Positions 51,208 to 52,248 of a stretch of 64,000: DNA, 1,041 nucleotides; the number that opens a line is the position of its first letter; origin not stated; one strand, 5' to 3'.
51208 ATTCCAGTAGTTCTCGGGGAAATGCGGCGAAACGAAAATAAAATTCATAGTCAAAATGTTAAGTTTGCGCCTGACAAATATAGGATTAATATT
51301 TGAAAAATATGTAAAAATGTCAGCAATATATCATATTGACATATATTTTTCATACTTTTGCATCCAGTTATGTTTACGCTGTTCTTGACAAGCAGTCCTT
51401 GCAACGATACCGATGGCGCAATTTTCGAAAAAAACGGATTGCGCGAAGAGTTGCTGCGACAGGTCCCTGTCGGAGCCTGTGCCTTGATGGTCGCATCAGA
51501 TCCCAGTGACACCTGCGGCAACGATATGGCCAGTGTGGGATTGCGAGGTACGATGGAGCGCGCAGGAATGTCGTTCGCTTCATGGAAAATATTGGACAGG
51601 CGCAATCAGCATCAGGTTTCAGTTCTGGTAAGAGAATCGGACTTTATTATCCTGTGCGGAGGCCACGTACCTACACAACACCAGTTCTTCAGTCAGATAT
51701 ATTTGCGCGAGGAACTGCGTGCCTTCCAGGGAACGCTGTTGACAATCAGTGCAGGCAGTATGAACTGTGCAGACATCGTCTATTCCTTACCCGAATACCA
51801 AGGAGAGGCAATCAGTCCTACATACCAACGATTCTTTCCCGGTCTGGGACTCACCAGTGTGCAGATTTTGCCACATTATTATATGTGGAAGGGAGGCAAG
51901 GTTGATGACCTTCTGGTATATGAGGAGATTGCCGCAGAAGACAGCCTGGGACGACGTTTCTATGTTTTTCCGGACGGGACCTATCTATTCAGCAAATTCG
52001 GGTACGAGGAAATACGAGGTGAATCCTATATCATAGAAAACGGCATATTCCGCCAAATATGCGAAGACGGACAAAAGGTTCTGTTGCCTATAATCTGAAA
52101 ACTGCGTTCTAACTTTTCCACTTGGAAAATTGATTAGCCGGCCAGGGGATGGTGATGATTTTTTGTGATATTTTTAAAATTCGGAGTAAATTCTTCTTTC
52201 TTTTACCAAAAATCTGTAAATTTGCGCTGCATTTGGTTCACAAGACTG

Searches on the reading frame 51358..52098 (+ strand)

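Call 4: search_protein_families(library=pfam, proteins=[window:51358-52098:+], max_evalue=0.01)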
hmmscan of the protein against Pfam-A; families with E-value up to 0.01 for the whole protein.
window:51358-52098:+ (246 aa): 1 family
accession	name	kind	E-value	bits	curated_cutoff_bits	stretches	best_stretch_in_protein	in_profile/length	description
PF03575.23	Peptidase_S51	-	0.0014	18.8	23.9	1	82-208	71-194/206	Peptidase family S51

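Call 5: search_protein_families(library=ncbifam, proteins=[window:51358-52098:+], max_evalue=0.01)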
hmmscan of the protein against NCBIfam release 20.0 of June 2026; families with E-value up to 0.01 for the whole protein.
window:51358-52098:+ (246 aa): 0 families
